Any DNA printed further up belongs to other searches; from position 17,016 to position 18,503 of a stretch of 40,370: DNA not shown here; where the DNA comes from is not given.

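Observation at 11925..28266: Self-contained isoprenoid-to-functionalised-hopanoid supercluster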

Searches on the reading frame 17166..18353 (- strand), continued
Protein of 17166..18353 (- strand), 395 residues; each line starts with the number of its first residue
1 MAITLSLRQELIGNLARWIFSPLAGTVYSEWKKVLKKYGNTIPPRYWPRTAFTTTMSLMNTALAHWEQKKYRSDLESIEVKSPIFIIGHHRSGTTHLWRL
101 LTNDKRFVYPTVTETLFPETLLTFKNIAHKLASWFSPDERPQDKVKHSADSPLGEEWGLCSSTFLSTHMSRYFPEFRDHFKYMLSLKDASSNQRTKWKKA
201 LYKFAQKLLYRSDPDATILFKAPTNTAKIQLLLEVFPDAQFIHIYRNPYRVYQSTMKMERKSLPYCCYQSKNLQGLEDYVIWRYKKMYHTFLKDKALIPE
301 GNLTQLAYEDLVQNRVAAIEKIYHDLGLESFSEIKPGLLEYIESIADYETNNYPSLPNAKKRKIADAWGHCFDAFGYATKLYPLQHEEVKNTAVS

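Call 23: find_encoding_contigs(protein=P0101, flank=10000, max_places=1)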
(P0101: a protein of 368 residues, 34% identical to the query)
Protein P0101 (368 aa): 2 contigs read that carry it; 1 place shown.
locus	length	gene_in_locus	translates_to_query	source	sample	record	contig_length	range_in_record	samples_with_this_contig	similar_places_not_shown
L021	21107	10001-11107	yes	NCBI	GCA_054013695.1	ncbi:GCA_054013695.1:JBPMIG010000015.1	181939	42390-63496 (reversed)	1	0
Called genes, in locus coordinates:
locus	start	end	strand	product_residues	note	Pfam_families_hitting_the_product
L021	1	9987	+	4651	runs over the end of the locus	PF00668:Condensation, PF00501:AMP-binding, PF00550:PP-binding, PF13193:AMP-binding_C, PF00668:Condensation, PF00501:AMP-binding, PF00550:PP-binding, PF00668:Condensation, +8 more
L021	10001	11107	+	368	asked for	PF00685:Sulfotransfer_1 (weak), PF13469:Sulfotransfer_3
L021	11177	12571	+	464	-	PF05977:MFS_3, PF07690:MFS_1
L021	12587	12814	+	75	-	PF03621:MbtH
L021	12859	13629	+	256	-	PF00975:Thioesterase, PF12697:Abhydrolase_6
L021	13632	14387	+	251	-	PF22624:AASDHPPT_N, PF01648:ACPS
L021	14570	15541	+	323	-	-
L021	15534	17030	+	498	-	PF01590:GAF, PF13185:GAF_2, PF13492:GAF_3, PF00158:Sigma54_activat, PF14532:Sigma54_activ_2, PF07728:AAA_5 (weak), PF25601:AAA_lid_14, PF02954:HTH_8 (weak)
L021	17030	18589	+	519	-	PF00069:Pkinase, PF07714:PK_Tyr_Ser-Thr, PF01636:APH (faint), PF03109:ABC1 (weak), PF14531:Kinase-like (weak), PF08308:PEGA (weak)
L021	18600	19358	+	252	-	-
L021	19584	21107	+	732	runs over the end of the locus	PF13620:CarboxypepD_reg (faint), PF13715:CarbopepD_reg_2 (faint), PF13585:CHU_C (faint), PF13860:FlgD_ig, PF18962:Por_Secre_tail (weak)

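Call 26: find_related_loci(query=A1, collection=metagenome_contigs, flank=10000)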
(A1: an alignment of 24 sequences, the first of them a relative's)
Query A1 (395 aa) in metagenome_contigs; peptide patterns used: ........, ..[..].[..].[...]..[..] (x = any residue, [..] = any of these).
600 stretches matched a pattern (row limit reached: there are more); 525 encode a relative of the query (tblastn E <= 1e-3); the best 80 are kept; 80 distinct loci.
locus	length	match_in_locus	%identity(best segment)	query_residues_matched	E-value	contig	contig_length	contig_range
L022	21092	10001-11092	54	14-380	3e-132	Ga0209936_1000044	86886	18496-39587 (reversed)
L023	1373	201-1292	48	15-378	4e-127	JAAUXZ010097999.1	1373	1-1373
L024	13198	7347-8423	38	16-377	3e-85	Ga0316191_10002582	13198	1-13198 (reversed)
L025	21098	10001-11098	36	15-383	4e-83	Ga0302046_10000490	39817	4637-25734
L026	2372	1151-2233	38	15-378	7e-86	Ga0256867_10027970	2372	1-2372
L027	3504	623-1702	37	15-377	4e-82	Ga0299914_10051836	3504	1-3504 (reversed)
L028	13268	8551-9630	36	20-379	2e-81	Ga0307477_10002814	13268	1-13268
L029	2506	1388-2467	37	15-377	1e-83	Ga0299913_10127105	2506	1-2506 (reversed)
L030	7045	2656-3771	36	5-380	3e-80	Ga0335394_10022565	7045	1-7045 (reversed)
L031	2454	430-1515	36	20-381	6e-81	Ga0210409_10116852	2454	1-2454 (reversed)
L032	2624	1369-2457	35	15-382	2e-80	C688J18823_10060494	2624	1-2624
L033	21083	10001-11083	37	10-377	9e-79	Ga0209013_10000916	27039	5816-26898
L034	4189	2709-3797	35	15-377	1e-78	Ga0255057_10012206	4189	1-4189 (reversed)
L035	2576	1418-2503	36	20-381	4e-80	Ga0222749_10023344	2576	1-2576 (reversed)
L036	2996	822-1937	34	5-378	7e-79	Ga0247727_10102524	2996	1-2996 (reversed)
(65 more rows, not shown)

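Call 33: find_encoding_contigs(protein=P0049, flank=10000, max_places=1)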
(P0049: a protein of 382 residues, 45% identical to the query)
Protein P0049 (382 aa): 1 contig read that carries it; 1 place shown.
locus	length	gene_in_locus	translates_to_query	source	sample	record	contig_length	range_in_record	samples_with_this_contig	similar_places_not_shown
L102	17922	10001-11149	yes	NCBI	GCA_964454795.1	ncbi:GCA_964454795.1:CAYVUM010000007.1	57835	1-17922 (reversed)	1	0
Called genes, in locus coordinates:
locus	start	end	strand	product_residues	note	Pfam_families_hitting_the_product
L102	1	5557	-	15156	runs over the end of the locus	?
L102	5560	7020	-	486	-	-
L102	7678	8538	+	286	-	PF25919:BSH_CusB (faint), PF25917:BSH_RND (weak), PF25973:BSH_CzcB, PF25984:BSH_YknX (weak), PF25954:Beta-barrel_RND_2 (weak)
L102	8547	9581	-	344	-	PF03706:LPG_synthase_TM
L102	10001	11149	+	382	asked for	PF13469:Sulfotransfer_3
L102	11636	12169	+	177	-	-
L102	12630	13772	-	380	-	PF01098:FTSW_RODA_SPOVE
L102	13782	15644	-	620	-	PF03717:PBP_dimer, PF00905:Transpeptidase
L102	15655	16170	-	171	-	PF04093:MreD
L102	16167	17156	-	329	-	PF04085:MreC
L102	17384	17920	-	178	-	?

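Call 34: find_encoding_contigs(protein=P0050, flank=10000, max_places=1)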
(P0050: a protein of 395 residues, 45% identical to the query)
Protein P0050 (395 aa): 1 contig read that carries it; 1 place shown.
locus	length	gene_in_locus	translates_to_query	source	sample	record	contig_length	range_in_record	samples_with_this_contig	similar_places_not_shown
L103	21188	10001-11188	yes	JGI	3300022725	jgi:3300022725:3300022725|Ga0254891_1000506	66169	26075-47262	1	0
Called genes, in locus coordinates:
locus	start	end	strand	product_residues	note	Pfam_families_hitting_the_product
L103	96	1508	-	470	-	PF01979:Amidohydro_1, PF07969:Amidohydro_3 (faint)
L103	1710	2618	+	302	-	PF08614:ATG16 (weak), PF00691:OmpA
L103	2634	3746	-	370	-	PF00483:NTP_transferase, PF12804:NTP_transf_3 (weak), PF22640:ManC_GMP_beta-helix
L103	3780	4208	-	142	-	-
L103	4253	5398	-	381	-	PF04055:Radical_SAM, PF11946:DUF3463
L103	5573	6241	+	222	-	PF01048:PNP_UDP_1 (weak)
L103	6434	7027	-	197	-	PF00293:NUDIX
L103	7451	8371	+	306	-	PF00494:SQS_PSY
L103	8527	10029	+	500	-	PF00202:Aminotran_3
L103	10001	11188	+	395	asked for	PF00685:Sulfotransfer_1 (faint), PF13469:Sulfotransfer_3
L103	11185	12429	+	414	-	PF13469:Sulfotransfer_3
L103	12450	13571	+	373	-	PF03706:LPG_synthase_TM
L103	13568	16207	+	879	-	PF03176:MMPL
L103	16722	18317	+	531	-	PF01293:PEPCK_ATP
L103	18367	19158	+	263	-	PF00121:TIM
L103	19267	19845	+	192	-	PF03840:SecG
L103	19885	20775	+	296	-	PF03755:YicC-like_N, PF08340:YicC-like_C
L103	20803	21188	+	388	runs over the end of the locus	PF01636:APH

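Call 35: find_encoding_contigs(protein=P0058, flank=10000, max_places=1)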
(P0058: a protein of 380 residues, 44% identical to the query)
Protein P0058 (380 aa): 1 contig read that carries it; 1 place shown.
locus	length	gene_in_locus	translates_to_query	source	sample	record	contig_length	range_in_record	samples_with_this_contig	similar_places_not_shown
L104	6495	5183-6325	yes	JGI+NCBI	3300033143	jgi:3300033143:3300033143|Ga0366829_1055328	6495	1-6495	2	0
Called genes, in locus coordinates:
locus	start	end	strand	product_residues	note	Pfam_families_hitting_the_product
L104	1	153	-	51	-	?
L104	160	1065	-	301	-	PF01976:DUF116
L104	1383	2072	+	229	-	PF05494:MlaC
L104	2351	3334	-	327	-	PF03706:LPG_synthase_TM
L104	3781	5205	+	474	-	PF00202:Aminotran_3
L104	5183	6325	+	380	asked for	PF13469:Sulfotransfer_3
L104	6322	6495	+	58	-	?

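Call 45: predict_structure(alignment_id=A1)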
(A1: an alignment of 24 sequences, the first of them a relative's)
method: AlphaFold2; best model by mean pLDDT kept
length: 395 residues; sequences in the alignment: 24
mean_pLDDT: 89.4   pTM: 0.88
mean pLDDT of the five models: 89.4, 88.7, 87.5, 87.1, 87.0
residues with pLDDT >= 90: 292; 70-90: 69; 50-70: 21; < 50: 13
segments of 3 or more residues with pLDDT < 50: 384-395
pLDDT, mean of each block of 10 residues (from residue 1): 65 74 91 96 93 95 96 96 95 93 95 92 84 68 64 93 95 95 97 98 97 94 97 98 96 93 86 92 96 97 97 96 95 95 84 90 93 90 50 41
secondary structure, 60 per line:
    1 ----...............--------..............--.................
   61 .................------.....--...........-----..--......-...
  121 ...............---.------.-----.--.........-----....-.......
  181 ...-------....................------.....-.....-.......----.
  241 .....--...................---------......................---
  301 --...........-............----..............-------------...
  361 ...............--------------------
elements in order: H5-19 H28-41 H44-77 E84-88 H91-101 H112-116 H118-135 H155-163 H169-172 H174-183 H191-210 E217-221 H223-227 H229-235 E240-245 H248-266 H276-297 E303-307 H308-313 H315-326 H331-344 H358-375

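Call 47: list_cluster_members(proteins=[P0011, P0027, P0034, P0049, P0053, P0056, P0063, P0024, P0058, P0080])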
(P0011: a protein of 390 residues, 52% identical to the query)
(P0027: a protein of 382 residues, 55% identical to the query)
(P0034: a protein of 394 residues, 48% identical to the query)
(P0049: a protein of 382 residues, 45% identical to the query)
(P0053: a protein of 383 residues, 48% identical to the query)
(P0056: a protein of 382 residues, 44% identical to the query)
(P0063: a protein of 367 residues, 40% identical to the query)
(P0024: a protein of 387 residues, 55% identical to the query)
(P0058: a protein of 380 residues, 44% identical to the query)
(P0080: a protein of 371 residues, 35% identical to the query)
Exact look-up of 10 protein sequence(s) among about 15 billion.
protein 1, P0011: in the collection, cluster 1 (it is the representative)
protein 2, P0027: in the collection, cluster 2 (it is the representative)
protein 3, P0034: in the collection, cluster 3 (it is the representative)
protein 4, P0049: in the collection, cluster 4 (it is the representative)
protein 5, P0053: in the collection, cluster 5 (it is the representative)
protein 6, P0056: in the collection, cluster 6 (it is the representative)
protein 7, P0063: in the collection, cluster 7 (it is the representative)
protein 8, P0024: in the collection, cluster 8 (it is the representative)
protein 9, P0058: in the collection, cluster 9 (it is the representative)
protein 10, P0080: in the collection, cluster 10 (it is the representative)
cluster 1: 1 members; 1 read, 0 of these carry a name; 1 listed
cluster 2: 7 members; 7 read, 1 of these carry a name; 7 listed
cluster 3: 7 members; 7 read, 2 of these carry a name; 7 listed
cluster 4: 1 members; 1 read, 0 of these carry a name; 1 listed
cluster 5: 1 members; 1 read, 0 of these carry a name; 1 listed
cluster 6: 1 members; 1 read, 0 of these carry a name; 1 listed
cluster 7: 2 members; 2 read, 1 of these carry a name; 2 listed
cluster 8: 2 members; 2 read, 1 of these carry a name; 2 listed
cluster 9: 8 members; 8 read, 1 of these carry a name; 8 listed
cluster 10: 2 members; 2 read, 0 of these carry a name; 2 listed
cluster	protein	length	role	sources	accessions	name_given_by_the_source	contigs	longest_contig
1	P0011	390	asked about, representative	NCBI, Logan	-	-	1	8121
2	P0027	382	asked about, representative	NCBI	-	-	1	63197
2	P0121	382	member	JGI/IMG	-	omega-hydroxy-beta-dihydromenaquinone-9 sulfotransferase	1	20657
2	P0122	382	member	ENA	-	-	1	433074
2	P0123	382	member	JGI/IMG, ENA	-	-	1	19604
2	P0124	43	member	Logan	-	-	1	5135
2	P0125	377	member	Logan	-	-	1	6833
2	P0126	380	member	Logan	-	-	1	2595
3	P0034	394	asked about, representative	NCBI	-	-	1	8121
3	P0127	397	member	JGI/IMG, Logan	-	hypothetical protein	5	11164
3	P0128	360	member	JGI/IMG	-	hypothetical protein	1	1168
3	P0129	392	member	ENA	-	-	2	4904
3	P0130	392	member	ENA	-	-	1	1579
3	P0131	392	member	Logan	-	-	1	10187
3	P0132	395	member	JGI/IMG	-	-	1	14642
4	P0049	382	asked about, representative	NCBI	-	-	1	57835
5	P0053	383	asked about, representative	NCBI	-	-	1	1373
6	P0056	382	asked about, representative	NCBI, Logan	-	-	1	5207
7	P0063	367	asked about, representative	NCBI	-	-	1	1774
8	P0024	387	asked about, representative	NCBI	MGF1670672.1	MAG: sulfotransferase [Balneolaceae bacterium]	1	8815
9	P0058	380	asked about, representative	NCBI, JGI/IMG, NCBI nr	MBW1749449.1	MAG: sulfotransferase [Deltaproteobacteria bacterium] | sulfotransferase [Deltaproteobacteria bacterium]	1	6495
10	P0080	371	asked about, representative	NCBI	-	-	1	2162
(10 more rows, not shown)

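Call 48: fold_search(model_id=the predicted structure, library=pdb)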
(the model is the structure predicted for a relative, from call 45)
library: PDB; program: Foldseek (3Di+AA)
matches with E <= 10: 537; with E <= 0.001: 8
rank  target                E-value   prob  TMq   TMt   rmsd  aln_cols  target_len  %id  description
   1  2z6v                  4.8e-10  1.00  0.68  0.68   8.0       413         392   16  Crystal structure of sulfotransferase STF9 from Mycobacterium avium (released 2008-09-09)
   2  2zq5                  1.1e-09  1.00  0.64  0.69   9.0       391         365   14  Crystal structure of sulfotransferase STF1 from Mycobacterium tuberculosis H37Rv (type1 form) (released 2009-09-29)
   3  4gbm                  8.9e-05  1.00  0.39  0.52  11.9       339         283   16  Sulfotransferase Domain from the Curacin Biosynthetic Pathway (released 2012-10-17)
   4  4gox                  1.1e-04  1.00  0.36  0.49  11.8       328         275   15  Sulfotransferase Domain from the Synechococcus PCC 7002 Olefin Synthase (released 2012-10-17)
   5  3ap3_C                2.9e-04  1.00  0.41  0.54   9.3       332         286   14  Crystal structure of human tyrosylprotein sulfotransferase-2 complexed with PAP (released 2011-10-26)
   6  3rnl                  3.2e-04  1.00  0.38  0.58   9.8       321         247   13  Crystal Structure of Sulfotransferase from Alicyclobacillus acidocaldarius (released 2011-06-29)
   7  9wwe                  5.2e-04  1.00  0.43  0.54  11.7       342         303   14  Crystal structure of human tyrosylprotein sulfotransferase 2 (TPST2) in cation-bound state (released 2025-12-31)
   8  3ap3_B                6.5e-04  1.00  0.42  0.57  10.8       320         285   12  Crystal structure of human tyrosylprotein sulfotransferase-2 complexed with PAP (released 2011-10-26)
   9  3ap3_A                1.1e-03  1.00  0.43  0.57   8.4       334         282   12  Crystal structure of human tyrosylprotein sulfotransferase-2 complexed with PAP (released 2011-10-26)
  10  3ap1_A                1.4e-03  1.00  0.43  0.55  10.8       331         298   14  Crystal structure of human tyrosylprotein sulfotransferase-2 complexed with PAP and C4 peptide (released 2011-10-26)
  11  8ccy                  1.7e-03  1.00  0.35  0.20  15.7       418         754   11  Human heparan sulfate N-deacetylase-N-sulfotransferase 1 in complex with calcium and 3'-phosphoadenosine-5'-phosphosulfa (released 2024-02-07)
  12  8w5z_A                1.8e-03  1.00  0.43  0.50  10.6       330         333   15  Crystal structure of tick tyrosylprotein sulfotransferase reveals the activation mechanism of tick anticoagulant prote (released 2024-04-10)
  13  5wri_A                1.9e-03  1.00  0.42  0.58   9.8       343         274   14  Crystal structure of human tyrosylprotein sulfotransferase-1 complexed with PAP and C4 peptide (released 2017-09-13)
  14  5wrj_A                2.0e-03  1.00  0.40  0.55  12.9       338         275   13  Crystal structure of human tyrosylprotein sulfotransferase-1 complexed with PAP and gastrin peptide (released 2017-09-06)
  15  5wrj_C                2.2e-03  1.00  0.42  0.58   9.3       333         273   14  Crystal structure of human tyrosylprotein sulfotransferase-1 complexed with PAP and gastrin peptide (released 2017-09-06)
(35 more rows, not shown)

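Call 62: search_protein_families(library=pfam, proteins=[L022:1005-1772:+, L022:1806-3104:-, L022:3274-3906:-, L022:4108-4797:+], max_evalue=0.0001)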
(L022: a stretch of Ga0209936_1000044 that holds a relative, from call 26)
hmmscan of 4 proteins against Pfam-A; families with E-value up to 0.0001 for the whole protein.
L022:1005-1772:+ (255 aa): 5 families
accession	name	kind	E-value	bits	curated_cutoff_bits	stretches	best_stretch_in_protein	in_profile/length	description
PF13561.12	adh_short_C2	-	1.1e-38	133.6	27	1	22-251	6-234/236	Enoyl-(Acyl carrier protein) reductase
PF00106.31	adh_short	-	3.4e-38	131.5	26.6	1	13-202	1-190/195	short chain dehydrogenase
PF01370.27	Epimerase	-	5.6e-06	26.4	20.9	1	15-180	1-161/240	NAD dependent epimerase/dehydratase family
PF08659.16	KR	-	2.8e-05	24.6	22.6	1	16-194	4-178/180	KR domain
PF13460.12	NAD_binding_10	-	9.1e-05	22.8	27.2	0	19-71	1-54/184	NAD(P)H-binding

L022:1806-3104:- (432 aa): 1 family
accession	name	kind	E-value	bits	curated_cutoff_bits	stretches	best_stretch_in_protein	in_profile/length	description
PF01103.29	Omp85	-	1.3e-13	51.7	24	1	247-432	116-325/325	Omp85 superfamily domain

L022:3274-3906:- (210 aa): 0 families

L022:4108-4797:+ (229 aa): 0 families
